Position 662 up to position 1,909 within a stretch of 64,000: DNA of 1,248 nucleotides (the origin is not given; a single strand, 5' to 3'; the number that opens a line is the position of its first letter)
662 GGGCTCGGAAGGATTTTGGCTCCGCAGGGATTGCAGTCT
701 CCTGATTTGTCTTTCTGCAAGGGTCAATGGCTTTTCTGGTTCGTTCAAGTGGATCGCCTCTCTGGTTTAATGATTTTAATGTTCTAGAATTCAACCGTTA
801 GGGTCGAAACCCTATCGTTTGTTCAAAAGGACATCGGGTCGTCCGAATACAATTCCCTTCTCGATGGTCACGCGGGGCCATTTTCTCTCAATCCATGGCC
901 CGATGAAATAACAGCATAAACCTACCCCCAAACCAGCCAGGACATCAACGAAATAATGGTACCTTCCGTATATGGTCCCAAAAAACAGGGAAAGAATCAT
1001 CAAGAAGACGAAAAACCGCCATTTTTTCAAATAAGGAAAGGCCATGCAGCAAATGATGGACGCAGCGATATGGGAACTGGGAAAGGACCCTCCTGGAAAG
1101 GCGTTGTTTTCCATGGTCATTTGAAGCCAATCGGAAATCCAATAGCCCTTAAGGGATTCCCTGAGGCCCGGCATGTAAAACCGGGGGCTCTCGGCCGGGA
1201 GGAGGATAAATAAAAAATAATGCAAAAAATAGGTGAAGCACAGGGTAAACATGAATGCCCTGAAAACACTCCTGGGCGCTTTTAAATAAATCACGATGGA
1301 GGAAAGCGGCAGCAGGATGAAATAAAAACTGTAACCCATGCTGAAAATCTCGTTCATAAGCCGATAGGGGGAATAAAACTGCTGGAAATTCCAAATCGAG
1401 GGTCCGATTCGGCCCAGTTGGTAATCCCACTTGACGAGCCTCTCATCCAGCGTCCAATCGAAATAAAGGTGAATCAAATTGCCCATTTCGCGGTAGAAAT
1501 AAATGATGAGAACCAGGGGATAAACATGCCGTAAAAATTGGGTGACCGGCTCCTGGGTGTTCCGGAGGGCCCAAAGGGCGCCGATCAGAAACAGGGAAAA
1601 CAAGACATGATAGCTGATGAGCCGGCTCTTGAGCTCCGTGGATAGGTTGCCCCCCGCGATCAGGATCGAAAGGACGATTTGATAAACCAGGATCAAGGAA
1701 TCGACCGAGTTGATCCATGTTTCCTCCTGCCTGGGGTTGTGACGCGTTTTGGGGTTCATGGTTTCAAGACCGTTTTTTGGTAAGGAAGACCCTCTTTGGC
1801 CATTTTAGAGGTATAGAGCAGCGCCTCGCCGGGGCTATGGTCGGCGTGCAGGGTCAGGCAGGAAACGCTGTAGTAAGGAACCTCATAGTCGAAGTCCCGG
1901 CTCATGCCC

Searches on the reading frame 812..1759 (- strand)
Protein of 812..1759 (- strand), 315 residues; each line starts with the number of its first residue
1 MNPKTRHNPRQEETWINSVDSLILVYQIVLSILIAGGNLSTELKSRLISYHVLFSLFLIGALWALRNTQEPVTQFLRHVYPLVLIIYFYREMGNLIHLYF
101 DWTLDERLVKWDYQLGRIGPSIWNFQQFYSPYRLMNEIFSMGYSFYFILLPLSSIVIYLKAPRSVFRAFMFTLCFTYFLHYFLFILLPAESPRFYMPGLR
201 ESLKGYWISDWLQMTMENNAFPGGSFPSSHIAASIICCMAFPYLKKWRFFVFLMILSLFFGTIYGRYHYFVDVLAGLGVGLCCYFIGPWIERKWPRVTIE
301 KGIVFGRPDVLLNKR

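Call 64: find_encoding_contigs(protein=window:812-1759:-, flank=10000, max_places=2)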
Protein window:812-1759:- (315 aa): 1 contig read that carries it; 1 place shown.
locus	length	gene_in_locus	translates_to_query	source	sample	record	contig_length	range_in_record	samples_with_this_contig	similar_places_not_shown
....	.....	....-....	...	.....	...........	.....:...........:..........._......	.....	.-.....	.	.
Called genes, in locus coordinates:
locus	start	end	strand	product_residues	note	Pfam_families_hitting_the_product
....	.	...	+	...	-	?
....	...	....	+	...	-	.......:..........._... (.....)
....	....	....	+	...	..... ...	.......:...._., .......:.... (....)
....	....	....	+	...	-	-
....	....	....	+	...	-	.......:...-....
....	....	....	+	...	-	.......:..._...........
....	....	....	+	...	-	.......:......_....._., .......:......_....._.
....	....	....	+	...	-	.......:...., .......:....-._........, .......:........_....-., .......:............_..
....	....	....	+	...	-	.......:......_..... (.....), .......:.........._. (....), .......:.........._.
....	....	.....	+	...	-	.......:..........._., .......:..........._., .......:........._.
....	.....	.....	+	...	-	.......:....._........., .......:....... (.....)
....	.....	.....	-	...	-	-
